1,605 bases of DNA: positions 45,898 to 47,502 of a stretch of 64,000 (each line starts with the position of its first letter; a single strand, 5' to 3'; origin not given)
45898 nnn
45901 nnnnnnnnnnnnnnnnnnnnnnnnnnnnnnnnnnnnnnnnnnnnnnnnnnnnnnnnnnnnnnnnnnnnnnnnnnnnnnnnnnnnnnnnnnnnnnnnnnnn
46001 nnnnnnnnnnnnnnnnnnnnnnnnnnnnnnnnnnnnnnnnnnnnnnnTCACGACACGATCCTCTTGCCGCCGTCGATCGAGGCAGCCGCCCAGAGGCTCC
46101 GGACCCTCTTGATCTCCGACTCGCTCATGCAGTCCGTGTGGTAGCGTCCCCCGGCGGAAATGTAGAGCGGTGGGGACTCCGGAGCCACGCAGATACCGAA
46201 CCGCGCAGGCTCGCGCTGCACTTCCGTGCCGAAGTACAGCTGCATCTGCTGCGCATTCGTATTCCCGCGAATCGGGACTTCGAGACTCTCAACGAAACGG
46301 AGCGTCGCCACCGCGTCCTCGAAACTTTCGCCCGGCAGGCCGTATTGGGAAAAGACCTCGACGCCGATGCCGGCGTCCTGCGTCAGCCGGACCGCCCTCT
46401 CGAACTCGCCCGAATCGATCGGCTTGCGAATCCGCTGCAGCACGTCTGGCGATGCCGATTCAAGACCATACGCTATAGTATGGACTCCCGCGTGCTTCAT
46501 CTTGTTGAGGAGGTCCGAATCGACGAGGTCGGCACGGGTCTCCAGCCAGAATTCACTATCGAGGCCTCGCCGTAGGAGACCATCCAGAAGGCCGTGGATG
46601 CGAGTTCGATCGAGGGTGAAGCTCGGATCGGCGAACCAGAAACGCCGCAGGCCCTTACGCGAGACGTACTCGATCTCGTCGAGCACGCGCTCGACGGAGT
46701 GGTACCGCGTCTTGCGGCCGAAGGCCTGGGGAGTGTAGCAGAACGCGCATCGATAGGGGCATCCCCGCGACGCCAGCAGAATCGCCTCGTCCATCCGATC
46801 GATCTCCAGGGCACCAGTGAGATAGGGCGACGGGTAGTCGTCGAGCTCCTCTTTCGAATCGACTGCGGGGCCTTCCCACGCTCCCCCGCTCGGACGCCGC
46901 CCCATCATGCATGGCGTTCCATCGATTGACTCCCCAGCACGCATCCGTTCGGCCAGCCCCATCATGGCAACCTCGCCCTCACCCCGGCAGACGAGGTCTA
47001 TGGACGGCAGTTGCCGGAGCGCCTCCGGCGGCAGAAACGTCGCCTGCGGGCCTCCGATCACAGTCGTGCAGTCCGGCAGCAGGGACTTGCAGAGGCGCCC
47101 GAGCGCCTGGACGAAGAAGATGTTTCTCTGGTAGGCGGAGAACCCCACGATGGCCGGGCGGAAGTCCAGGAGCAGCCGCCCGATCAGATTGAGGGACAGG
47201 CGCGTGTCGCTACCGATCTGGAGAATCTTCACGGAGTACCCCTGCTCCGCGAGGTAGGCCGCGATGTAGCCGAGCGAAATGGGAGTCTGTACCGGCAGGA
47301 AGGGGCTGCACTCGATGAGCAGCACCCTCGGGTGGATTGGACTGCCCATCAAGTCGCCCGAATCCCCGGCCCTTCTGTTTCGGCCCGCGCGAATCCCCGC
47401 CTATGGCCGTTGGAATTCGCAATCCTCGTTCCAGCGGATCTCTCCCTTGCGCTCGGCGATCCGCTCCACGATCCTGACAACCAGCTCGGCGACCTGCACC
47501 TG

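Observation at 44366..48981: Minus-strand trio: secreted M28 peptidase, then B12-binding radical SAM, then a TPR protein with novel N-domain (overlapping stop/start)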

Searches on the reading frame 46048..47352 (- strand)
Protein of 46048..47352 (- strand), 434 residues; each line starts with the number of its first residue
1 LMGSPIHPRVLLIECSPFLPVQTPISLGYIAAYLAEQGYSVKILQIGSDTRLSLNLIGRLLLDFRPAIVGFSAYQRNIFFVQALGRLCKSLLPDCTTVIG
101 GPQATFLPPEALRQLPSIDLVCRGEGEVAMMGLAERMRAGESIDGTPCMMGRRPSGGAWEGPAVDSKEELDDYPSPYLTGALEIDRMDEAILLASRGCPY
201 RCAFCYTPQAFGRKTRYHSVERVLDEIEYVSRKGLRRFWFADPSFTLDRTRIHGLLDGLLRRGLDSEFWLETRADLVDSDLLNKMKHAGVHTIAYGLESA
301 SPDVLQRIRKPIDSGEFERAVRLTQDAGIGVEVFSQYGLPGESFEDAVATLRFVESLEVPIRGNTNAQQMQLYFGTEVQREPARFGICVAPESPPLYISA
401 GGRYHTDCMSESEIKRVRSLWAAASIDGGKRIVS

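Call 3: search_protein_families(library=pfam, proteins=[window:46048-47352:-], max_evalue=0.01)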
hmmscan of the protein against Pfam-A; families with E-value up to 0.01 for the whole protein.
window:46048-47352:- (434 aa): 2 families
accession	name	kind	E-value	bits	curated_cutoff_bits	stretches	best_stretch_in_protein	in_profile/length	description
PF04055.27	Radical_SAM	-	3.2e-23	83.1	29.5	1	195-354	4-166/166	Radical SAM superfamily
PF02310.24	B12-binding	-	2.4e-18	66.6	32.1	1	23-133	13-120/121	B12 binding domain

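Call 4: search_protein_families(library=ncbifam, proteins=[window:46048-47352:-], max_evalue=0.01)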
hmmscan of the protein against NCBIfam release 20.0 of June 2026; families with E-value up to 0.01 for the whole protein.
window:46048-47352:- (434 aa): 31 families (the best 25 are shown)
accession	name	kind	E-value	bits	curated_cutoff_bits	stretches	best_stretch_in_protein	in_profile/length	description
NF050148.1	rSAM_ApyD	equivalog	1.2e-31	109.9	750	1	60-356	69-365/645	RiPP biosynthesis radical SAM protein ApyD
NF033712.0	B12_rSAM_KedN5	subfamily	3.5e-30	104.8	700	1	24-345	17-358/624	KedN5 family methylcobalamin-dependent radical SAM C-methyltransferase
TIGR04367.1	HpnR_B12_rSAM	equivalog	2.4e-29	102.2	650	1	7-332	7-328/490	hopanoid C-3 methylase HpnR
TIGR02026.1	BchE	equivalog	2.5e-28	99.2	481.35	1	24-354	22-362/497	magnesium-protoporphyrin IX monomethyl ester anaerobic oxidative cyclase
TIGR04013.1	B12_SAM_MJ_1487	hypoth_equivalog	2.6e-27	95.7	251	1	90-358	65-334/382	TIGR04013 family B12-binding domain/radical SAM domain-containing protein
TIGR04479.1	bcpD_PhpK_rSAM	subfamily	5.1e-27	94.4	600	1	27-356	75-408/504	PhpK family radical SAM P-methyltransferase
TIGR03975.1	rSAM_ocin_1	subfamily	1.2e-26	93.4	281.85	1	61-387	124-459/606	RiPP maturation radical SAM C-methyltransferase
TIGR03471.1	HpnJ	equivalog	6.6e-26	91.2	577.6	1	87-359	90-367/472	hopanoid biosynthesis associated radical SAM protein HpnJ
TIGR04072.2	rSAM_ladder_B12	equivalog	1.5e-25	89.8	360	1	23-359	17-351/443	lipid biosynthesis B12-binding/radical SAM protein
NF038361.1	rSAM_Sden_1168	equivalog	7.2e-24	84.2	575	1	23-358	84-452/560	Sden_1168 family B12-binding radical SAM P-methyltransferase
TIGR04014.1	B12_SAM_MJ_0865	equivalog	1.6e-23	83.2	360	1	96-359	70-338/434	methyl-coenzyme M reductase glutamine C-methyltransferase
NF033070.1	rSAM_AprD4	equivalog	5.2e-22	78.4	500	1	176-383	185-391/456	AprD4 family radical SAM diol-dehydratase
TIGR04385.1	B12_rSAM_cofa1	equivalog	8.4e-21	74.7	450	1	24-356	20-363/438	B12 lower ligand biosynthesis radical SAM protein BzaD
TIGR04295.1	B12_rSAM_oligo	hypoth_equivalog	4.3e-18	65.2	400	2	190-308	201-312/422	TIGR04295 family B12-binding domain-containing radical SAM protein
NF045585.1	rSAM_slr0320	equivalog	1.8e-16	59.7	775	1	72-352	116-404/511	photosystem II high light acclimation radical SAM protein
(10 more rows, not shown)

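Call 6: find_homologous_proteins(query=window:46048-47352:-, max_evalue=1e-10)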
Query window:46048-47352:- (434 aa): 1134 proteins with E <= 1e-10 among 8000 candidates; the best 120 are listed.
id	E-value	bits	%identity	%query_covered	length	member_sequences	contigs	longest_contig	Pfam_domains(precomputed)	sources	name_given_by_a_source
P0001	5.6e-293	989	100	100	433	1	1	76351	PF04055.28,PF02310.25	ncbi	ncbi:MAG: radical SAM protein [Acidobacteriota bacterium]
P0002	1.6e-169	583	61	98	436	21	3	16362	PF04055.28,PF02310.25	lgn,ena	-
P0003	1.7e-167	576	59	98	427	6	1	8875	PF04055.28,PF02310.25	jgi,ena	-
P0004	7.8e-167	574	58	98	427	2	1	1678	PF04055.28,PF02310.25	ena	-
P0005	1.6e-166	573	59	99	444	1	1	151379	PF04055.28,PF02310.25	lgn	-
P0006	2.0e-166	572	60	98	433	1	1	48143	PF04055.28,PF02310.25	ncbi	ncbi:MAG: radical SAM protein [bacterium]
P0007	8.1e-166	570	58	98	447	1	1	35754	PF04055.28,PF02310.25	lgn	-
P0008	2.3e-165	569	59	98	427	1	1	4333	PF04055.28,PF02310.25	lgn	-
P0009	5.3e-164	564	59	98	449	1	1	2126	PF04055.28,PF02310.25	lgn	-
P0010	1.1e-163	563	58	98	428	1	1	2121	PF04055.28,PF02310.25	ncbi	-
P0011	1.5e-163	563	59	98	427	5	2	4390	PF04055.28,PF02310.25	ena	-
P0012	2.4e-163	562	58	100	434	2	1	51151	PF04055.28,PF02310.25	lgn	-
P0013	5.4e-163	561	59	98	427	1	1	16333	PF04055.28,PF02310.25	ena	-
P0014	1.4e-162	560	58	98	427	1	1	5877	PF04055.28,PF02310.25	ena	-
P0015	3.3e-162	558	58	98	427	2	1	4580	PF04055.28,PF02310.25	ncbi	-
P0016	4.9e-162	558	58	98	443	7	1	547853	PF04055.28,PF02310.25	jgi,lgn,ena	-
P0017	5.1e-162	558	59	98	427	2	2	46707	PF04055.28,PF02310.25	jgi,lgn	jgi:radical SAM superfamily enzyme YgiQ (UPF0313 family)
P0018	7.5e-162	557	58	98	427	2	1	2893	PF04055.28,PF02310.25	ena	-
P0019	9.4e-162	557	59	98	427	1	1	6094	PF04055.28,PF02310.25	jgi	-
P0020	1.1e-161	557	58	98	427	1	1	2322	PF04055.28,PF02310.25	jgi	-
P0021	5.4e-161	554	58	98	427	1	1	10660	PF04055.28,PF02310.25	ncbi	-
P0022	1.0e-160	554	57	98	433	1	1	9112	PF04055.28,PF02310.25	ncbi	-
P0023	5.7e-160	551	57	98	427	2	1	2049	PF04055.28,PF02310.25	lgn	-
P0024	6.8e-160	551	57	98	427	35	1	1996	PF04055.28,PF02310.25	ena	-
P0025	9.9e-160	550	57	98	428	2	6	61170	PF04055.28,PF02310.25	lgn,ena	-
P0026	3.2e-159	549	57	98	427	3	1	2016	PF04055.28,PF02310.25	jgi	-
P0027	4.5e-159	548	56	98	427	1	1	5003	PF04055.28,PF02310.25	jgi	jgi:anaerobic magnesium-protoporphyrin IX monomethyl ester cyclase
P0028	1.5e-158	546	55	98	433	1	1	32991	PF04055.28,PF02310.25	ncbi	-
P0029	3.3e-158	545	58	98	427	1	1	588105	PF04055.28,PF02310.25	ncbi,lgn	-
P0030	3.9e-158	545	56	98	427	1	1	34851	PF04055.28,PF02310.25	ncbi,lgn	-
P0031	1.3e-157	543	57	98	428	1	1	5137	PF04055.28,PF02310.25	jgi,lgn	-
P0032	2.4e-157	542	55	98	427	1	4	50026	PF04055.28,PF02310.25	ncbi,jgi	-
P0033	3.3e-157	542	56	98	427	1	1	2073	PF04055.28,PF02310.25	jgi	jgi:radical SAM superfamily enzyme YgiQ (UPF0313 family)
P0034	5.2e-157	541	58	98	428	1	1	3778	PF04055.28,PF02310.25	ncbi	-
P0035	9.3e-157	540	56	98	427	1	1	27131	PF04055.28,PF02310.25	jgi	jgi:anaerobic magnesium-protoporphyrin IX monomethyl ester cyclase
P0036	6.3e-154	531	56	98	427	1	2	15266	PF04055.28,PF02310.25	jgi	-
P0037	1.9e-153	530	55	98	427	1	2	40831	PF04055.28,PF02310.25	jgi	jgi:radical SAM superfamily enzyme YgiQ (UPF0313 family)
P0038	1.5e-152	527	56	98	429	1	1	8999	PF04055.28,PF02310.25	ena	-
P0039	1.2e-151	524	57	91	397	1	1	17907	PF04055.28,PF02310.25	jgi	-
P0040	2.2e-146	506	55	96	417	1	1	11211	PF04055.28,PF02310.25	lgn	-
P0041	3.9e-146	505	54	98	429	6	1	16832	PF04055.28,PF02310.25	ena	-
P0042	6.2e-142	492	53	98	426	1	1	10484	PF04055.28,PF02310.25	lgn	-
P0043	4.7e-140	485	51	98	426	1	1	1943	PF04055.28,PF02310.25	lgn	-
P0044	8.4e-140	485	52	100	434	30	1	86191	PF04055.28,PF02310.25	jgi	-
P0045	1.2e-139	484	52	98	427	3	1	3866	PF04055.28,PF02310.25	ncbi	-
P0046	2.6e-139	483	53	98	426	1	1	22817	PF04055.28,PF02310.25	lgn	-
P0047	4.1e-139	482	52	98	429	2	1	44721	PF04055.28,PF02310.25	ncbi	-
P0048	2.8e-137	476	52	98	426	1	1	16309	PF04055.28,PF02310.25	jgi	jgi:radical SAM superfamily enzyme YgiQ (UPF0313 family)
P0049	6.9e-137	475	50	98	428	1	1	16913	PF04055.28,PF02310.25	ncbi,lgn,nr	ncbi:MAG: radical SAM protein [Thermodesulfobacteriota bacterium]|nr:radical SAM protein [Thermodesu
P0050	1.2e-136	474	52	98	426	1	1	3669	PF04055.28,PF02310.25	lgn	-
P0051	1.4e-136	474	50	98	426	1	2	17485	PF04055.28,PF02310.25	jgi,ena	-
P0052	1.6e-136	474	51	98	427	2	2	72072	PF04055.28,PF02310.25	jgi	jgi:radical SAM superfamily enzyme YgiQ (UPF0313 family)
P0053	3.6e-136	473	51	98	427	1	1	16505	PF04055.28,PF02310.25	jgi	jgi:anaerobic magnesium-protoporphyrin IX monomethyl ester cyclase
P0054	3.8e-136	473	50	98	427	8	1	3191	PF04055.28,PF02310.25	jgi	jgi:radical SAM superfamily enzyme YgiQ (UPF0313 family)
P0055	4.0e-136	472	50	98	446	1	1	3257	PF04055.28,PF02310.25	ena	-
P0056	7.0e-136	472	49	98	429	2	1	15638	PF04055.28,PF02310.25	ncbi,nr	ncbi:MAG: radical SAM protein [Thermodesulfobacteriota bacterium]|nr:radical SAM protein [Thermodesu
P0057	7.3e-136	472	51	98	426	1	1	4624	PF04055.28,PF02310.25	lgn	-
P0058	1.5e-135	471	52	98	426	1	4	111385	PF04055.28,PF02310.25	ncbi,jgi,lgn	jgi:radical SAM superfamily enzyme YgiQ (UPF0313 family)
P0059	1.6e-135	471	53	98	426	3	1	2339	PF04055.28,PF02310.25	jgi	-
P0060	2.2e-135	470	50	98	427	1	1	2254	PF04055.28,PF02310.25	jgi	jgi:radical SAM superfamily enzyme YgiQ (UPF0313 family)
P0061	2.8e-135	470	51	98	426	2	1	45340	PF04055.28,PF02310.25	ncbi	-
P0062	4.0e-135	469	51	98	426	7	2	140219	PF04055.28,PF02310.25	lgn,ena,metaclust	metaclust:\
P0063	4.5e-135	469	49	98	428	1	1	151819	PF04055.28,PF02310.25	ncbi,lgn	ncbi:MAG: radical SAM protein [Pseudomonadota bacterium]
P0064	4.7e-135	469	50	98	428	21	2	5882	PF04055.28,PF02310.25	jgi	-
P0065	5.0e-135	469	50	98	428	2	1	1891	PF04055.28,PF02310.25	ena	-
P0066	8.3e-135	468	50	98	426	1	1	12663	PF04055.28,PF02310.25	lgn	-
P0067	8.5e-135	468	49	98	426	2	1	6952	PF04055.28,PF02310.25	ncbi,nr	ncbi:MAG: B12-binding domain-containing radical SAM protein [Candidatus Desulfofervidaceae bacterium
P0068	1.2e-134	468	49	98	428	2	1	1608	PF04055.28,PF02310.25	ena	-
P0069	1.2e-134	468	49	98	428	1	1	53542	PF04055.28,PF02310.25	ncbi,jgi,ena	ncbi:MAG: radical SAM protein [Syntrophales bacterium]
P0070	1.4e-134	467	50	98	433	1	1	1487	PF04055.28,PF02310.25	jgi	jgi:anaerobic magnesium-protoporphyrin IX monomethyl ester cyclase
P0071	1.7e-134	467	49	98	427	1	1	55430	PF04055.28,PF02310.25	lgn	-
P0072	1.8e-134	467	50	98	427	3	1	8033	PF04055.28,PF02310.25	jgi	-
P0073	2.0e-134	467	52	98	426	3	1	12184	PF04055.28,PF02310.25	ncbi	ncbi:MAG: B12-binding domain-containing radical SAM protein [Thermodesulfobacteriota bacterium]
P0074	2.5e-134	467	51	98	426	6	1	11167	PF04055.28,PF02310.25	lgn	-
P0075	6.5e-134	465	50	98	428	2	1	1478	PF04055.28,PF02310.25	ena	-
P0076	8.3e-134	465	50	98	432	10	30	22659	PF04055.28,PF02310.25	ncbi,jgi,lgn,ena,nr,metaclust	ncbi:MAG: hypothetical protein CO106_10450 [Deltaproteobacteria bacterium CG_4_9_14_3_um_filter_44_9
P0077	8.8e-134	465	49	98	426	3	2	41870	PF04055.28,PF02310.25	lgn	-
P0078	1.2e-133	464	49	98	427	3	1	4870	PF04055.28,PF02310.25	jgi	jgi:anaerobic magnesium-protoporphyrin IX monomethyl ester cyclase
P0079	1.5e-133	464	50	98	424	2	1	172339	PF04055.28,PF02310.25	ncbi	ncbi:MAG: radical SAM protein [bacterium]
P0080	1.6e-133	464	52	98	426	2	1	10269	PF04055.28,PF02310.25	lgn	-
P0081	2.8e-133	463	50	98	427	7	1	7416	PF04055.28,PF02310.25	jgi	-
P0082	4.2e-133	463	50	98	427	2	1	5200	PF04055.28,PF02310.25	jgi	jgi:radical SAM superfamily enzyme YgiQ (UPF0313 family)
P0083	4.2e-133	463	48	99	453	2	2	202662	PF04055.28,PF02310.25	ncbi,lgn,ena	-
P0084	4.3e-133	463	48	98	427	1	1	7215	PF04055.28,PF02310.25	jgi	jgi:radical SAM superfamily enzyme YgiQ (UPF0313 family)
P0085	4.7e-133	462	48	98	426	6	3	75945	PF04055.28,PF02310.25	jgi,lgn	-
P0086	8.0e-133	462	51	98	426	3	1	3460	PF04055.28,PF02310.25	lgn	-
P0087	2.2e-132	460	49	98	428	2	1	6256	PF04055.28,PF02310.25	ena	-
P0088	2.2e-132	460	48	98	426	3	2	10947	PF04055.28,PF02310.25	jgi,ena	jgi:radical SAM superfamily enzyme YgiQ (UPF0313 family)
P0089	2.5e-132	460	52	98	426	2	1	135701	PF04055.28,PF02310.25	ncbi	-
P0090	2.7e-132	460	49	98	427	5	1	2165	PF04055.28,PF02310.25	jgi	jgi:radical SAM superfamily enzyme YgiQ (UPF0313 family)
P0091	3.1e-132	460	50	98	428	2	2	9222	PF04055.28,PF02310.25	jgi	jgi:radical SAM superfamily enzyme YgiQ (UPF0313 family)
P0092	3.2e-132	460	49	98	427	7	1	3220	PF04055.28,PF02310.25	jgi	jgi:radical SAM superfamily enzyme YgiQ (UPF0313 family)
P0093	3.9e-132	459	58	82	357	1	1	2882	PF04055.28,PF02310.25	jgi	-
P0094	5.4e-132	459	50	98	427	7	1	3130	PF04055.28,PF02310.25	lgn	-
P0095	7.2e-132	458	48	98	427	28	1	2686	PF04055.28,PF02310.25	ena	-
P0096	7.2e-132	458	48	98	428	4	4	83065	PF04055.28,PF02310.25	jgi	jgi:radical SAM superfamily enzyme YgiQ (UPF0313 family)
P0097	7.4e-132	458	49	98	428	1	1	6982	PF04055.28,PF02310.25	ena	-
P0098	1.2e-131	458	49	98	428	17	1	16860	PF04055.28,PF02310.25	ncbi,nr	ncbi:MAG: B12-binding domain-containing radical SAM protein [Desulfobacterales bacterium]|nr:B12-bin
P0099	1.2e-131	458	48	98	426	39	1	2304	PF04055.28,PF02310.25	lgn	-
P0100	1.6e-131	457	52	98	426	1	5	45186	PF04055.28,PF02310.25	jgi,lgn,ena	jgi:anaerobic magnesium-protoporphyrin IX monomethyl ester cyclase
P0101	1.9e-131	457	48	98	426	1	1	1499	PF04055.28,PF02310.25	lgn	-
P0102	1.9e-131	457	50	98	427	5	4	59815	PF04055.28,PF02310.25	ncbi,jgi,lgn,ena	-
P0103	2.3e-131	457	49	98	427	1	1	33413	PF04055.28,PF02310.25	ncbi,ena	-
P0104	2.6e-131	457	49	98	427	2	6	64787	PF04055.28,PF02310.25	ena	-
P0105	3.2e-131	456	49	98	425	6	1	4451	PF04055.28,PF02310.25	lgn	-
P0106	4.3e-131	456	48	98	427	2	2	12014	PF04055.28,PF02310.25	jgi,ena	-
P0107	4.9e-131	456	49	98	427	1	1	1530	PF04055.28,PF02310.25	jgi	jgi:radical SAM superfamily enzyme YgiQ (UPF0313 family)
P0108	6.0e-131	455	49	98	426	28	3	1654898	PF04055.28,PF02310.25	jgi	jgi:radical SAM superfamily enzyme YgiQ (UPF0313 family)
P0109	6.8e-131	455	50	98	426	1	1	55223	PF04055.28,PF02310.25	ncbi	-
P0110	7.9e-131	455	48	98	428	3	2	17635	PF04055.28,PF02310.25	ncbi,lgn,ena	-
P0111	9.4e-131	455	50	98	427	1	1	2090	PF04055.28,PF02310.25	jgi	jgi:anaerobic magnesium-protoporphyrin IX monomethyl ester cyclase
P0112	9.7e-131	455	50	98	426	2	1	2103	PF04055.28,PF02310.25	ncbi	-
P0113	1.1e-130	455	49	98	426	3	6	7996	PF04055.28,PF02310.25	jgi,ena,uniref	uniref:B12-binding domain-containing radical SAM protein n=1 Tax=Thermodesulfobacterium geofontis Ta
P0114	1.1e-130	454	51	98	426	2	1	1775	PF04055.28,PF02310.25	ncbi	-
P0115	1.2e-130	454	48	98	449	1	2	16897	PF04055.28,PF02310.25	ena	-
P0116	1.3e-130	454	50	98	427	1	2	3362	PF04055.28,PF02310.25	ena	-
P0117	1.4e-130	454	51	98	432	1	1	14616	PF04055.28,PF02310.25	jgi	jgi:anaerobic magnesium-protoporphyrin IX monomethyl ester cyclase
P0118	1.5e-130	454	48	98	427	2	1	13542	PF04055.28,PF02310.25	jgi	jgi:radical SAM superfamily enzyme YgiQ (UPF0313 family)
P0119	2.0e-130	454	49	98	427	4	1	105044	PF04055.28,PF02310.25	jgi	jgi:anaerobic magnesium-protoporphyrin IX monomethyl ester cyclase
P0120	2.0e-130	454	49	98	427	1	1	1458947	PF04055.28,PF02310.25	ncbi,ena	-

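Call 7: find_encoding_contigs(protein=P0001, flank=8000, max_places=3)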
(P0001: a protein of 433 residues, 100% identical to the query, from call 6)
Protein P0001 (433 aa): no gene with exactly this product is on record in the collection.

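Call 8: find_encoding_contigs(protein=P0005, flank=8000, max_places=2)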
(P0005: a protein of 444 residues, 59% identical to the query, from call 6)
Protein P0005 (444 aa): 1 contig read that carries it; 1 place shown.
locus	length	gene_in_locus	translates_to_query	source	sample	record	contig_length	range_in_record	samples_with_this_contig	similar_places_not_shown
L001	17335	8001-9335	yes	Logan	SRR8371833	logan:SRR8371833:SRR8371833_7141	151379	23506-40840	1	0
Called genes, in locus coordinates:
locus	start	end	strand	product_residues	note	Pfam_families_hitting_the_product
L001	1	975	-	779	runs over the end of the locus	PF03176:MMPL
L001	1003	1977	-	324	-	-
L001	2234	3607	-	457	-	PF00501:AMP-binding, PF14535:AMP-binding_C_2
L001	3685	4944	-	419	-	PF02771:Acyl-CoA_dh_N, PF02770:Acyl-CoA_dh_M, PF00441:Acyl-CoA_dh_1, PF08028:Acyl-CoA_dh_2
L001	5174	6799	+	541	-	PF14361:RsbRD_N (weak), PF01590:GAF (weak), PF13185:GAF_2 (weak), PF13492:GAF_3 (weak), PF07730:HisKA_3, PF13581:HATPase_c_2 (faint), PF02518:HATPase_c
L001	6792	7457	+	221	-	PF00072:Response_reg, PF00196:GerE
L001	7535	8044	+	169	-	PF13588:HSDR_N_2 (weak)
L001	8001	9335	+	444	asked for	PF02310:B12-binding, PF04055:Radical_SAM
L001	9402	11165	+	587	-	PF07719:TPR_2 (faint), PF10579:Rapsyn_N (faint), PF12895:ANAPC3 (weak), PF12895:ANAPC3 (weak), PF13424:TPR_12 (weak), PF13432:TPR_16 (weak), PF00515:TPR_1 (weak), PF13181:TPR_8 (weak), +14 more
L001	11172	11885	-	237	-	PF03886:ABC_trans_aux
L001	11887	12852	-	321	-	PF02470:MlaD, PF28544:Helical_needle (faint)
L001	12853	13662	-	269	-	PF00005:ABC_tran, PF13304:AAA_21 (faint)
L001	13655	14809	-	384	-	PF01740:STAS (faint), PF02405:MlaE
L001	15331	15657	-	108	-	-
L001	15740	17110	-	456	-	PF00291:PALP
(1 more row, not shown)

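Call 9: find_encoding_contigs(protein=P0016, flank=8000, max_places=2)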
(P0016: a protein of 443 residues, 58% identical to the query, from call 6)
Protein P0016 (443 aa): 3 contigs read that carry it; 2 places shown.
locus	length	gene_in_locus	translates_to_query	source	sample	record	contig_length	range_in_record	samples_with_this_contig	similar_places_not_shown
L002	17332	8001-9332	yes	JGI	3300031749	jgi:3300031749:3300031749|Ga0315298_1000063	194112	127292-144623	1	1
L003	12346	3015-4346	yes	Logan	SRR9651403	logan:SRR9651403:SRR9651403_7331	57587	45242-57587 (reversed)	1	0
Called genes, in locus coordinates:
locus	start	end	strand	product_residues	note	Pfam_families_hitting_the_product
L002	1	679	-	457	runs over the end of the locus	PF00501:AMP-binding, PF14535:AMP-binding_C_2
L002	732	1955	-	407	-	PF00108:Thiolase_N, PF00109:ketoacyl-synt, PF02801:Ketoacyl-synt_C (faint), PF08545:ACP_syn_III (faint), PF02803:Thiolase_C, PF22691:Thiolase_C_1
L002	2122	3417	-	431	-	PF07044:DUF1329, PF17131:TP_0789-like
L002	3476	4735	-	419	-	PF02771:Acyl-CoA_dh_N, PF02770:Acyl-CoA_dh_M, PF00441:Acyl-CoA_dh_1, PF08028:Acyl-CoA_dh_2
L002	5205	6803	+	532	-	PF13492:GAF_3 (faint), PF07730:HisKA_3, PF02518:HATPase_c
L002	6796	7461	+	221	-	PF00072:Response_reg, PF00196:GerE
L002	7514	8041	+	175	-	-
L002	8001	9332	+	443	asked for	PF02310:B12-binding, PF04055:Radical_SAM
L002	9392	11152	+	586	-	PF13176:TPR_7 (faint), PF10579:Rapsyn_N (faint), PF07719:TPR_2 (faint), PF13414:TPR_11 (weak), PF13432:TPR_16 (weak), PF12895:ANAPC3 (weak), PF00515:TPR_1 (weak), PF13424:TPR_12 (weak), +15 more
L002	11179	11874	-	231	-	PF03886:ABC_trans_aux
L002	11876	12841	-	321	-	PF02470:MlaD, PF28544:Helical_needle (weak)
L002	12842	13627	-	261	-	PF00005:ABC_tran, PF13304:AAA_21 (faint)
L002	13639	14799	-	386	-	PF01740:STAS, PF13466:STAS_2, PF02405:MlaE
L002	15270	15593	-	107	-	-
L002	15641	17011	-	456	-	PF00291:PALP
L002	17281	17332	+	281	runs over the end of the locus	PF04199:Cyclase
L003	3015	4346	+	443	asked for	PF02310:B12-binding, PF04055:Radical_SAM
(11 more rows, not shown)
